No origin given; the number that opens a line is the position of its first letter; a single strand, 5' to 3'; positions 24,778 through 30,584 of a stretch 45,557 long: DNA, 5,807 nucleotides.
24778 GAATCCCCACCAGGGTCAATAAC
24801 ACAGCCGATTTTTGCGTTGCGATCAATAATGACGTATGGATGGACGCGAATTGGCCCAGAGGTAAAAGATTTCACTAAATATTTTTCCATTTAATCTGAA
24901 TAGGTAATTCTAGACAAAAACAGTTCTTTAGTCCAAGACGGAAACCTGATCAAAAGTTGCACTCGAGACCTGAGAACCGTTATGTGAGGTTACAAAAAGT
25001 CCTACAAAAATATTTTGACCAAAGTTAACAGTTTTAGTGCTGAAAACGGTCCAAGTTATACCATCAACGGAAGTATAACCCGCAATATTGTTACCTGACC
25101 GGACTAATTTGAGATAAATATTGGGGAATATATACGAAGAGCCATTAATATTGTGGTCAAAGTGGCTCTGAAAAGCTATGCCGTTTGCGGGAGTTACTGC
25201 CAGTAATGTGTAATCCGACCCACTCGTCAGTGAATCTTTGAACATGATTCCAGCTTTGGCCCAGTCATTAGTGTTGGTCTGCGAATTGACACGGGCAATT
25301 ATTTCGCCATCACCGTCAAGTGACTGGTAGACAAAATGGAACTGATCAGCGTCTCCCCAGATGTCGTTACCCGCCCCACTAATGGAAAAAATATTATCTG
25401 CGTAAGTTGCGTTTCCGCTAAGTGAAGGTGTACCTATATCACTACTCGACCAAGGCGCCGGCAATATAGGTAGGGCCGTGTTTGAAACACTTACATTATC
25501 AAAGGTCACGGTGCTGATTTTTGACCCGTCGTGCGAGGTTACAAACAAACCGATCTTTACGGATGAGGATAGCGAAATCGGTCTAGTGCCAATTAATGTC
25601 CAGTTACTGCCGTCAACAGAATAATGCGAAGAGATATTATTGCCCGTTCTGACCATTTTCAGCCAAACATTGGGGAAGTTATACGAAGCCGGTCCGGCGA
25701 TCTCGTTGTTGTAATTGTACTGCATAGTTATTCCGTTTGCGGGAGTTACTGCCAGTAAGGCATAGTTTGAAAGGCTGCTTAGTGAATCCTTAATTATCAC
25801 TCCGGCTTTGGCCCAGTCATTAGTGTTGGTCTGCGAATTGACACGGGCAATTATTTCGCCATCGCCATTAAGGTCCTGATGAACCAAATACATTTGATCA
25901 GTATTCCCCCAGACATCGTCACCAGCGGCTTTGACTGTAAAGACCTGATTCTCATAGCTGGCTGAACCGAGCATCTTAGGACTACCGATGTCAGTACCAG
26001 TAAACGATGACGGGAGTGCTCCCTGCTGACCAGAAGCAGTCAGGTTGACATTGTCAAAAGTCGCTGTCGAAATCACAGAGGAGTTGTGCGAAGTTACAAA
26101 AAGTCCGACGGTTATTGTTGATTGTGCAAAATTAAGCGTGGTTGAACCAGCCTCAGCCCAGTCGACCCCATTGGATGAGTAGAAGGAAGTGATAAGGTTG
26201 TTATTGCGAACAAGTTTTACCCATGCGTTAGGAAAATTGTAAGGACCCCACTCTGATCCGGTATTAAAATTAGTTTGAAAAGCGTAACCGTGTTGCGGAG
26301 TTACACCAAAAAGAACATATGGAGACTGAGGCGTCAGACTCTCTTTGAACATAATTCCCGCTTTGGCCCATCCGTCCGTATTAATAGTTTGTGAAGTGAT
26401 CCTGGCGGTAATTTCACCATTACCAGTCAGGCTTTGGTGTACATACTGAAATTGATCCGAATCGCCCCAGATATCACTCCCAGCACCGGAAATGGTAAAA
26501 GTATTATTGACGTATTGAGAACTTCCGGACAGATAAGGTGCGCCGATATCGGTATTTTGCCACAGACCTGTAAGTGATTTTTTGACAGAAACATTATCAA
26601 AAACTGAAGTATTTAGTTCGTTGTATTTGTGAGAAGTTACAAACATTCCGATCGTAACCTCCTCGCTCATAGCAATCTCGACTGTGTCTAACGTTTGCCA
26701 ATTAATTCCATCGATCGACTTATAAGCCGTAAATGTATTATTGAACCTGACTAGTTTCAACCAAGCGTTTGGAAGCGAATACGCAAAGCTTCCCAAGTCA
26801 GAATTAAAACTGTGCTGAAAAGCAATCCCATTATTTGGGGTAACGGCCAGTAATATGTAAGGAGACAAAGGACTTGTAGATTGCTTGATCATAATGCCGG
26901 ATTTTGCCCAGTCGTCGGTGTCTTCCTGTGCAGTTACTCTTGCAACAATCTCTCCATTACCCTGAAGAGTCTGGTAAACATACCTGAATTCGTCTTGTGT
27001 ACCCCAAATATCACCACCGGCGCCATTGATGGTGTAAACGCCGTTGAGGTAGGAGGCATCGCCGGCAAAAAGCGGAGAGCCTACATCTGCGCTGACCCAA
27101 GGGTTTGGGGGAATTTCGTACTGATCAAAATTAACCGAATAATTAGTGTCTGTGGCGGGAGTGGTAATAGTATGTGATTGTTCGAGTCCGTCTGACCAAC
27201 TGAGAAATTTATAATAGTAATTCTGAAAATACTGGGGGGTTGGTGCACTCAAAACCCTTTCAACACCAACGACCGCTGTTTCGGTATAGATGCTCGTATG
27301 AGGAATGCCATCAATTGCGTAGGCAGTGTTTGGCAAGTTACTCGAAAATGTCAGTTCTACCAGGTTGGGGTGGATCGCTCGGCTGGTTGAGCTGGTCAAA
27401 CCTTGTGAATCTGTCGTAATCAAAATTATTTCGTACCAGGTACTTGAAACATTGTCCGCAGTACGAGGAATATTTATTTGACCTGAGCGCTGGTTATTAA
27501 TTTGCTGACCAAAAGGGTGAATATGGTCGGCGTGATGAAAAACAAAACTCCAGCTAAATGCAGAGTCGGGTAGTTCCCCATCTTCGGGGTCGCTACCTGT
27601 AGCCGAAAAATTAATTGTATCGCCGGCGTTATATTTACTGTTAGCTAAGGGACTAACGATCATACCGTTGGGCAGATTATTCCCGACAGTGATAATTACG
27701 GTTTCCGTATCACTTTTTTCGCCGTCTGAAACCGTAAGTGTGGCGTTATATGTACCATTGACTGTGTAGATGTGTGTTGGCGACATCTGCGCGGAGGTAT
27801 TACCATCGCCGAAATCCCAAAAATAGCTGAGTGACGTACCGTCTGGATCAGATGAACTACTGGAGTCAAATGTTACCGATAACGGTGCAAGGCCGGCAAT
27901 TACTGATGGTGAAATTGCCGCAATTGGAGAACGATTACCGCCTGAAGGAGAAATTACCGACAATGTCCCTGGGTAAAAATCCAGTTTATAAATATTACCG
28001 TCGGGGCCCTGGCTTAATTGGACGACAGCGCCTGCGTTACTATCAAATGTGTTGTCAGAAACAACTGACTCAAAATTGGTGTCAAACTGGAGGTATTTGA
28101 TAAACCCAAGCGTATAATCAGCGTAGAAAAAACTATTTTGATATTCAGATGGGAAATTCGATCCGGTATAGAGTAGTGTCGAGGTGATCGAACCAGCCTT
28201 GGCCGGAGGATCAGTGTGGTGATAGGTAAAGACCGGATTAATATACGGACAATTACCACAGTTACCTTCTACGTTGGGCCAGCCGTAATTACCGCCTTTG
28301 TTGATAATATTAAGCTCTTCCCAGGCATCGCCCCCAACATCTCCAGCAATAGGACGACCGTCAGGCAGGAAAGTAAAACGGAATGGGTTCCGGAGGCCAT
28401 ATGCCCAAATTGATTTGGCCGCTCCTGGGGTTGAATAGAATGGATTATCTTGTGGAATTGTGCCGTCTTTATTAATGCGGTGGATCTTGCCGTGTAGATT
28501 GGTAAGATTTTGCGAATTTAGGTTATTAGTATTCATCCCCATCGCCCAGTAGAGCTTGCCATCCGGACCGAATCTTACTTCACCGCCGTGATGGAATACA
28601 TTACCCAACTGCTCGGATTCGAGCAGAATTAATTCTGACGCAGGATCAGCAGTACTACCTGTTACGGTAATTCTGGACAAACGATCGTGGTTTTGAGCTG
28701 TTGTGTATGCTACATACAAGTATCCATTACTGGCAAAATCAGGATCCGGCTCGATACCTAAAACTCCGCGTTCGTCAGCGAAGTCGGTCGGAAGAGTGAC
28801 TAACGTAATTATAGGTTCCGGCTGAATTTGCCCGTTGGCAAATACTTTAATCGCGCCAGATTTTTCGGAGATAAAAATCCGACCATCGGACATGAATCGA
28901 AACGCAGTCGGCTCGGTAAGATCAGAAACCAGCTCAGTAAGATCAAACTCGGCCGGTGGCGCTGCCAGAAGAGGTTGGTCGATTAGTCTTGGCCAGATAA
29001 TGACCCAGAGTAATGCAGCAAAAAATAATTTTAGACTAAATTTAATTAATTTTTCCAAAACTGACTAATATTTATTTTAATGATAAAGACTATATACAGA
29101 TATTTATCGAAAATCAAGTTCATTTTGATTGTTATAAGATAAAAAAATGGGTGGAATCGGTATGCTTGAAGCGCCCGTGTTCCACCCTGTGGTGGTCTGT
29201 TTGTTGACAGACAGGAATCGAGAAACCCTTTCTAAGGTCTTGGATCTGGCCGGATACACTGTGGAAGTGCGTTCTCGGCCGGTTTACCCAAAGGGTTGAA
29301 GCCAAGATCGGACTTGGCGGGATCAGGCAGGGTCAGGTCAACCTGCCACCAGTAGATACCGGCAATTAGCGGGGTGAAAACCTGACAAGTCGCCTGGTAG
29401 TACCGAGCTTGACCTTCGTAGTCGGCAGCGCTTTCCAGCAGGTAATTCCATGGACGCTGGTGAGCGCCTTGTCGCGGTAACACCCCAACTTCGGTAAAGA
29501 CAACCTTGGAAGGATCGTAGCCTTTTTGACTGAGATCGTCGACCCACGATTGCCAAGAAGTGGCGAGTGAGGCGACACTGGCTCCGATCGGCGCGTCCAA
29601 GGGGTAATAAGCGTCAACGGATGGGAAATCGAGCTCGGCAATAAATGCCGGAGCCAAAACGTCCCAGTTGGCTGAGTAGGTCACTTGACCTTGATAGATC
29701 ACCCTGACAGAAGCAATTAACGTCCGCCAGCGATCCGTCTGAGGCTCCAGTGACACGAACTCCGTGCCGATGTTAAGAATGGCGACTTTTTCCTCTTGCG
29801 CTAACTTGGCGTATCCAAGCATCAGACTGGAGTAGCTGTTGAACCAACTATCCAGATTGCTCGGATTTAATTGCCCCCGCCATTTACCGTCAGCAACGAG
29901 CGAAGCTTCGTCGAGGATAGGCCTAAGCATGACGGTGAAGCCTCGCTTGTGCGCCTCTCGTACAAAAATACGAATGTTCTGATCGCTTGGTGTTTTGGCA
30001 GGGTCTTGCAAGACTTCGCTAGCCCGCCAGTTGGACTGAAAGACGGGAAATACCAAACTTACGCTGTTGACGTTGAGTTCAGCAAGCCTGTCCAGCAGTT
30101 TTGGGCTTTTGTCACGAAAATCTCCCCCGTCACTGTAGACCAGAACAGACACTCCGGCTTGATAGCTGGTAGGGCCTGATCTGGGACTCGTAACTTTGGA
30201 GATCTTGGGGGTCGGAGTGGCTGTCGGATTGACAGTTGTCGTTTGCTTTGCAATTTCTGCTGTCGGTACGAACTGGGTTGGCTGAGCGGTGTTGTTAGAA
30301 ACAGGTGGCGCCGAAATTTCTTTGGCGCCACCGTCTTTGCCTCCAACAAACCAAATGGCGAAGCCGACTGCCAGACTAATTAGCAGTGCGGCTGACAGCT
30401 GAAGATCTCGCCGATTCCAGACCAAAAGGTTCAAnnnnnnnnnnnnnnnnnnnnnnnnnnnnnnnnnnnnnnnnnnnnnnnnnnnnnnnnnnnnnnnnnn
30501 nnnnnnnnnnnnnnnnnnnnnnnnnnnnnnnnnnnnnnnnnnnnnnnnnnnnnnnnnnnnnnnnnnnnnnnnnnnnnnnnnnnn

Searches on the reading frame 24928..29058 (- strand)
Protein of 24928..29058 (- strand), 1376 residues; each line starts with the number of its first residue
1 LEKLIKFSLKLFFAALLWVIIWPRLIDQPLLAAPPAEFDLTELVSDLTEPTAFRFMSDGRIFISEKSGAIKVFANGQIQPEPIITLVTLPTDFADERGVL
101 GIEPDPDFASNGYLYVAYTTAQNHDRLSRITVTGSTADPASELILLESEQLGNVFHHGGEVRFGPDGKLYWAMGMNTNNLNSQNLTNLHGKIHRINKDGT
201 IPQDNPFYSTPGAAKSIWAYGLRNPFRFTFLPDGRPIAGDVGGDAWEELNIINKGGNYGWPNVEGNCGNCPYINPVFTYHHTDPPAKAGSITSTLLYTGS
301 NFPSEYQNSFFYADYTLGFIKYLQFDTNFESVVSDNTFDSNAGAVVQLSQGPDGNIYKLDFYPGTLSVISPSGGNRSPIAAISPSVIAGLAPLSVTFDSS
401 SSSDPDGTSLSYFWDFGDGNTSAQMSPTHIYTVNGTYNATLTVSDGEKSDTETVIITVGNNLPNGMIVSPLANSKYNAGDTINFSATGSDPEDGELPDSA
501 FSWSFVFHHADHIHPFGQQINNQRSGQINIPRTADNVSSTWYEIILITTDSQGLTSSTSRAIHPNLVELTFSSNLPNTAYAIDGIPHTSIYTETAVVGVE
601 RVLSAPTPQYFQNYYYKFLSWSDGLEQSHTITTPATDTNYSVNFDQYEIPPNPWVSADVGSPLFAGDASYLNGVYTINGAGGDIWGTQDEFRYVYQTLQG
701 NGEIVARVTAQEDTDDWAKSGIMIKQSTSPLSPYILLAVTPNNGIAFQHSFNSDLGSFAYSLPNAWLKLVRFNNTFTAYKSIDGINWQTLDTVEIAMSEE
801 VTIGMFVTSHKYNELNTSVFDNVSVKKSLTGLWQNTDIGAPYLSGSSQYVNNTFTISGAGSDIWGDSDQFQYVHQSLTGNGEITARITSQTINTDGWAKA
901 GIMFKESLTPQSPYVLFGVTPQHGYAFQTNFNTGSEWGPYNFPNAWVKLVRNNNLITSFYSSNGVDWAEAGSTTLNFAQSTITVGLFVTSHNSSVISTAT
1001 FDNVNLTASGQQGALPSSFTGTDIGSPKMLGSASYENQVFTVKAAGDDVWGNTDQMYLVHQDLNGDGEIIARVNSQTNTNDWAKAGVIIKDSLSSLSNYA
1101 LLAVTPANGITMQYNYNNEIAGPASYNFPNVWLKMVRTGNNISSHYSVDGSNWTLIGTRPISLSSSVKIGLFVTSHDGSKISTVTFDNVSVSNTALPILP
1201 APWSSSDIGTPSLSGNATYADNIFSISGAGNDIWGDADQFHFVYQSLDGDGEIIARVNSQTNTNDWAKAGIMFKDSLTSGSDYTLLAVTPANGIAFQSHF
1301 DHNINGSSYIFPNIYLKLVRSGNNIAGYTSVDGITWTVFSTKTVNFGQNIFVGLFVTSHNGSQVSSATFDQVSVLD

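Call 27: search_protein_families(library=pfam, proteins=[window:24928-29058:-], max_evalue=0.001)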
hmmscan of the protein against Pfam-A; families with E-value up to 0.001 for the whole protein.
window:24928-29058:- (1376 aa): 7 families
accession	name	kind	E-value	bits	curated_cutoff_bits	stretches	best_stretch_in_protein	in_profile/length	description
PF07995.17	GSDH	-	7.3e-54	183.7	25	1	47-358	1-321/332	Glucose / Sorbosone dehydrogenase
PF18911.6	PKD_4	-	1.1e-23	83.5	27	1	375-457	1-82/85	PKD domain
PF07081.18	DUF1349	-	1.2e-23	84.2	32.4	2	1125-1192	111-177/179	Protein of unknown function (DUF1349)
PF00801.26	PKD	-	2.7e-13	50.2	23.5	1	391-458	13-80/80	PKD domain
PF22352.2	K319L-like_PKD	-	1.1e-05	25.7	27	1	394-458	13-84/84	K319L-like, PKD domain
PF21027.3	Sde0182_C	-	3.1e-05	24.9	27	0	395-460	2-67/83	Cellulose-binding protein Sde0182, C-terminal domain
PF23500.1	DUF7133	-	3.7e-05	23.7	27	1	150-364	127-350/385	Domain of unknown function (DUF7133)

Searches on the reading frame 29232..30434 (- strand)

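Call 27: search_protein_families(library=pfam, proteins=[window:29232-30434:-], max_evalue=0.001)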
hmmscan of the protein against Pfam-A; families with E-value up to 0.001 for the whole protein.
window:29232-30434:- (400 aa): 1 family
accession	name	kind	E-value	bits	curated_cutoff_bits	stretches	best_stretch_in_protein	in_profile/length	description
PF22612.2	GH113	-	3.6e-47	161.6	27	1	104-384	10-289/289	Glycoside Hydrolase Family 113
